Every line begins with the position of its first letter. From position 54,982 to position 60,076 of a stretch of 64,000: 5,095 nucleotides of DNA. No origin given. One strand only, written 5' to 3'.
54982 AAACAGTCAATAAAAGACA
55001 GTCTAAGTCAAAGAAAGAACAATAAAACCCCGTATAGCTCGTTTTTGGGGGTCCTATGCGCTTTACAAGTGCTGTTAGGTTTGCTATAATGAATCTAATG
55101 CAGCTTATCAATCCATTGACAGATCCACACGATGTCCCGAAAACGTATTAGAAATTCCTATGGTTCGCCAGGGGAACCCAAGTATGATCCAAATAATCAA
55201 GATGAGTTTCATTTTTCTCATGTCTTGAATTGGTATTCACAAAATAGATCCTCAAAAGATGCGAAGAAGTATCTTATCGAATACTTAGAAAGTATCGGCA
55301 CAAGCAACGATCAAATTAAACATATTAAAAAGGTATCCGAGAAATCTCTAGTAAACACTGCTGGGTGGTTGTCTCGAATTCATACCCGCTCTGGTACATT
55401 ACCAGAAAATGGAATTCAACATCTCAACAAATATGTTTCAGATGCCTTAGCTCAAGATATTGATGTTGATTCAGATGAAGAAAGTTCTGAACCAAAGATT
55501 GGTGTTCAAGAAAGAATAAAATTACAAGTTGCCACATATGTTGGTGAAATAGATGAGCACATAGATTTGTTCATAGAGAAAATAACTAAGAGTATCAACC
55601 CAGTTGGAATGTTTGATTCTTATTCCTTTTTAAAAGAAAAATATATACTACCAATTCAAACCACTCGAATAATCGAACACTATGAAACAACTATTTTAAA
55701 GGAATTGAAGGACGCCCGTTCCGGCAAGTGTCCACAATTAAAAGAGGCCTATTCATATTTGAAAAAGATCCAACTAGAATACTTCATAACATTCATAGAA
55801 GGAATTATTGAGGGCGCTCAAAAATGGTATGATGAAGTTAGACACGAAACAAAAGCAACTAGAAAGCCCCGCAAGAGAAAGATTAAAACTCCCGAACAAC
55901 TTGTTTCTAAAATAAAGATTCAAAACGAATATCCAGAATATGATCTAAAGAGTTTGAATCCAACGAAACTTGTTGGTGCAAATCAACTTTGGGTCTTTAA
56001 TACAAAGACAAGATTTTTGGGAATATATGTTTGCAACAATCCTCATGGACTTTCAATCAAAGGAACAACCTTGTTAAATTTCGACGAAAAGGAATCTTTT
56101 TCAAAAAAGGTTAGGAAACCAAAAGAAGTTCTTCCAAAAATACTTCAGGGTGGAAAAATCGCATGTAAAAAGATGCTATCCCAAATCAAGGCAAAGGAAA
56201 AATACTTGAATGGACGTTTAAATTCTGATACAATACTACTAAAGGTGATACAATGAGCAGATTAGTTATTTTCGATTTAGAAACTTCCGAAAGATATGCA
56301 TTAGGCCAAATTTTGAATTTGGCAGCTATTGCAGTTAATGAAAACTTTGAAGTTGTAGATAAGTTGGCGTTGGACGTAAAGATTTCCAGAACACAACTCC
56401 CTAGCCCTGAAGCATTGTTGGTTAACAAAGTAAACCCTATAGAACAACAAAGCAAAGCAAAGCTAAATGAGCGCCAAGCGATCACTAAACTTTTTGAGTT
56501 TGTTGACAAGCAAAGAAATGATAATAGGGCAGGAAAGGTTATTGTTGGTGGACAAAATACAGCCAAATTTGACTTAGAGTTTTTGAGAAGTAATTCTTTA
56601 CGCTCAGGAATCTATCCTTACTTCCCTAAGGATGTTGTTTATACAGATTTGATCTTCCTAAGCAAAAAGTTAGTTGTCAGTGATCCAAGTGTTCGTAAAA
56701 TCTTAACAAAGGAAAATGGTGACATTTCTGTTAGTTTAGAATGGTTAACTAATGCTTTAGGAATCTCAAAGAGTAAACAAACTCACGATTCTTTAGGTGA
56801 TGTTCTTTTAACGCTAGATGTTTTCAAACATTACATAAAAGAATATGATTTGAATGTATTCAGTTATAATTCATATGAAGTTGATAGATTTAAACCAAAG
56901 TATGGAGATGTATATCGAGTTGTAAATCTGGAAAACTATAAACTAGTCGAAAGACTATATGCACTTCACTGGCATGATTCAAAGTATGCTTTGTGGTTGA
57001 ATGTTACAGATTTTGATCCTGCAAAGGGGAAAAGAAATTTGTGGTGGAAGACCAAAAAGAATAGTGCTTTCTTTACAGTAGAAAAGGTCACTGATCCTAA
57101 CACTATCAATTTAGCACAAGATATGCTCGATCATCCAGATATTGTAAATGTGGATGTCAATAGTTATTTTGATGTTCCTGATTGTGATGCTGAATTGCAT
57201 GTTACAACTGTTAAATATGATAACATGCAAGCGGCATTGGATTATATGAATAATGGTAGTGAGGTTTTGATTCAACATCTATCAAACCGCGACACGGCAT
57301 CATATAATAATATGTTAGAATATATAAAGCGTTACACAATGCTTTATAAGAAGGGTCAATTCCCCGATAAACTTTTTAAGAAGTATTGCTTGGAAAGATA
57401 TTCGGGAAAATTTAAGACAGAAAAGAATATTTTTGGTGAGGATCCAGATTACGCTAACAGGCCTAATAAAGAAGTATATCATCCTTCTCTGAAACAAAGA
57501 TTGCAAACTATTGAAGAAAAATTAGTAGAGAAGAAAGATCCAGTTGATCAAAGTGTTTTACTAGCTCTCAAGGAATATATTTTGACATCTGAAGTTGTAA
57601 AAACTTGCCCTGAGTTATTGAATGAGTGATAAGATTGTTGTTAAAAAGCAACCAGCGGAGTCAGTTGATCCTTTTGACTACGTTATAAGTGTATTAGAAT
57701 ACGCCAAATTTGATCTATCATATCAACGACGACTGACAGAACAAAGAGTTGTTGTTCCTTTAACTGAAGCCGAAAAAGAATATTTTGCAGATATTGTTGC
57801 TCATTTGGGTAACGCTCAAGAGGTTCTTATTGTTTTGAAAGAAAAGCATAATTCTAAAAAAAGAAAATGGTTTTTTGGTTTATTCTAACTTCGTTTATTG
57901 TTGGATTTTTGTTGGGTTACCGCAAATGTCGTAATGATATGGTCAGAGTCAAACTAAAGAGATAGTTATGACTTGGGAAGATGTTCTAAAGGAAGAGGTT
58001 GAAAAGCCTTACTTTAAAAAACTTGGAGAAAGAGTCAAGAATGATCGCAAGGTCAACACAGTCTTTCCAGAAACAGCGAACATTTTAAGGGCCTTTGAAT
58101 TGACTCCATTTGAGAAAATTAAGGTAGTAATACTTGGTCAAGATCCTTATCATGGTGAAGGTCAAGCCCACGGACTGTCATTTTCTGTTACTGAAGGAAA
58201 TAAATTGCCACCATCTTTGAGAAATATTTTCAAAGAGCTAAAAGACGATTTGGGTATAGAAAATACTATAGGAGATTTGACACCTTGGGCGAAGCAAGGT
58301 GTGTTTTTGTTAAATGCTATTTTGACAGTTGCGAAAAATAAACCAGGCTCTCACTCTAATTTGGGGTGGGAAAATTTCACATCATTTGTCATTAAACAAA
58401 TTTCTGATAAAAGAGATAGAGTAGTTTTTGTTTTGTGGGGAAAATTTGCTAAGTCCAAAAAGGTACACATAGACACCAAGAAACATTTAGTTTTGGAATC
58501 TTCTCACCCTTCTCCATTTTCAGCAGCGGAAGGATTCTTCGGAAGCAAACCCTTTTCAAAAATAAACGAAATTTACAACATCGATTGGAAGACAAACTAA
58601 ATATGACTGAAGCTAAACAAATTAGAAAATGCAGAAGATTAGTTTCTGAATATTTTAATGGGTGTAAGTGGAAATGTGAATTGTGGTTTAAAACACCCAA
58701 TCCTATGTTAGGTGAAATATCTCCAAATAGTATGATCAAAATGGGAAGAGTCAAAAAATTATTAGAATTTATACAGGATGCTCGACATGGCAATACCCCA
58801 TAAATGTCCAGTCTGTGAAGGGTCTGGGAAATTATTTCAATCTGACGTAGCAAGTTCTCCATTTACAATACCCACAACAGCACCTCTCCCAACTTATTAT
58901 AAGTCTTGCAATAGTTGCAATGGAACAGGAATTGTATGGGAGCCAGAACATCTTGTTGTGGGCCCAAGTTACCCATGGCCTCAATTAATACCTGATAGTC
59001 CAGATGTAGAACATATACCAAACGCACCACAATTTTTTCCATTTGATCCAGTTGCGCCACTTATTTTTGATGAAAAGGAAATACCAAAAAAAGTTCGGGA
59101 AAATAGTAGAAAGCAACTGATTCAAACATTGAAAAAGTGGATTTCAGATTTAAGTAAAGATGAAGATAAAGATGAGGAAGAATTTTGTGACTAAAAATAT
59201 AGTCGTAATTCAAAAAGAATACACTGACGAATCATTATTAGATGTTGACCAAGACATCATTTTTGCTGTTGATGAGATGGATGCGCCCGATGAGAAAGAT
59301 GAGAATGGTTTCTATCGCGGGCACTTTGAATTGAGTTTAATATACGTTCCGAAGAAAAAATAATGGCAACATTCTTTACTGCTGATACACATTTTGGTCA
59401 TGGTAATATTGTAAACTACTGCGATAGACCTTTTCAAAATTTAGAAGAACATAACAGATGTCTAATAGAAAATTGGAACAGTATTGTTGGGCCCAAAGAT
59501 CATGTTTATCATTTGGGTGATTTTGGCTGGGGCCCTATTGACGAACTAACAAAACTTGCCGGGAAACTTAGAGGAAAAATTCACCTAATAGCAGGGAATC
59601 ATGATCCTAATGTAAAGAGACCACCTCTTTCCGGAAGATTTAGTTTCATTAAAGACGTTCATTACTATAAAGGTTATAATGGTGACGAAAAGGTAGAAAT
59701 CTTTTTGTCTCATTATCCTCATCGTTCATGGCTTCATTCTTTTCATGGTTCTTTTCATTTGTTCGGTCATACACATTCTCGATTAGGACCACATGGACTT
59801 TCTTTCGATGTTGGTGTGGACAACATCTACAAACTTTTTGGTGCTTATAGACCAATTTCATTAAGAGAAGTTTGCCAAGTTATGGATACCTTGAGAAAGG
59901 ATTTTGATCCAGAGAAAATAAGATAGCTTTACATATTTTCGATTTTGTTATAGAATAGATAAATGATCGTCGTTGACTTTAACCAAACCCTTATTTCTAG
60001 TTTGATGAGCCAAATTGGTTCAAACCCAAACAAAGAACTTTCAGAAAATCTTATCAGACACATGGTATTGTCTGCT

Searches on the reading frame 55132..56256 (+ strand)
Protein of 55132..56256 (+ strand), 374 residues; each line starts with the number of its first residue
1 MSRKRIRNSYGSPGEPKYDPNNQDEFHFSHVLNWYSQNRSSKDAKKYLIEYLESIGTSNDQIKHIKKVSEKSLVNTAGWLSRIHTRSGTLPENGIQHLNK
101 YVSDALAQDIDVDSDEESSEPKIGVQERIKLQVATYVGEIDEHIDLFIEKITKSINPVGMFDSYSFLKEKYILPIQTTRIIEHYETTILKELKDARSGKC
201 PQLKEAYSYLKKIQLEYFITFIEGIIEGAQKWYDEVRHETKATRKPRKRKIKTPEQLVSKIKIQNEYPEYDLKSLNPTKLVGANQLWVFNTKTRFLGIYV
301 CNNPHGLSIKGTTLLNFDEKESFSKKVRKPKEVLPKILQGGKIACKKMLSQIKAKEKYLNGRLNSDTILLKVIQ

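Call 36: search_protein_families(library=phrogs, proteins=[window:55132-56256:+], max_evalue=0.00001)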
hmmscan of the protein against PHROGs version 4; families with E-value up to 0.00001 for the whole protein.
window:55132-56256:+ (374 aa): 1 family
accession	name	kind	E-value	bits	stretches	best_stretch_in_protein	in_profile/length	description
phrog_11903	-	unknown function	4.6e-73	247.5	1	4-372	13-382/383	-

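Call 80: search_protein_families(library=pfam, proteins=[window:55132-56256:+], max_evalue=0.0001)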
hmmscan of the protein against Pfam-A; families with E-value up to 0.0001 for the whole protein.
window:55132-56256:+ (374 aa): 0 families

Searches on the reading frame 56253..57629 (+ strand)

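Call 80: search_protein_families(library=pfam, proteins=[window:56253-57629:+], max_evalue=0.0001)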
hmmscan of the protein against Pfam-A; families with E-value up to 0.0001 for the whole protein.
window:56253-57629:+ (458 aa): 1 family
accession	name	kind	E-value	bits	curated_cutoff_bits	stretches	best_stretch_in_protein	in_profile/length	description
PF00929.31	RNase_T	-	4.5e-07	31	24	1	5-191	1-164/164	Exonuclease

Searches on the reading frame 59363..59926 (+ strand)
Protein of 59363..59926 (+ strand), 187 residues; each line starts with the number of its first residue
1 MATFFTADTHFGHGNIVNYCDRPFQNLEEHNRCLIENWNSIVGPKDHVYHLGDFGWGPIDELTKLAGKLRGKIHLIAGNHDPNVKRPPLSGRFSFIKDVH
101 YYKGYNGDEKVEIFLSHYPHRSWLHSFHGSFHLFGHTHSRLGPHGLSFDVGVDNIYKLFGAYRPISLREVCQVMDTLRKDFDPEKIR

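Call 36: search_protein_families(library=phrogs, proteins=[window:59363-59926:+], max_evalue=0.00001)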
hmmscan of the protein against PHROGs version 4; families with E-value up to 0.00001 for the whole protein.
window:59363-59926:+ (187 aa): 2 families
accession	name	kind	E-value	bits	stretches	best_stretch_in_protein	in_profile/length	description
phrog_547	-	other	1.9e-47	162.4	1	1-179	29-204/245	phosphoesterase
phrog_30537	-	unknown function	2.2e-06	29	1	17-56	2-40/87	-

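Call 88: search_protein_families(library=pfam, proteins=[window:59363-59926:+], max_evalue=0.001)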
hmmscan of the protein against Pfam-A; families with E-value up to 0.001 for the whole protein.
window:59363-59926:+ (187 aa): 2 families
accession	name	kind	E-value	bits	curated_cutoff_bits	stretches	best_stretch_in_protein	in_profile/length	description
PF12850.12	Metallophos_2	-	0.00022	21.7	27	1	5-139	5-118/154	Calcineurin-like phosphoesterase superfamily domain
PF00149.33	Metallophos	-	0.00036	21.5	21.5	0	4-139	4-190/191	Calcineurin-like phosphoesterase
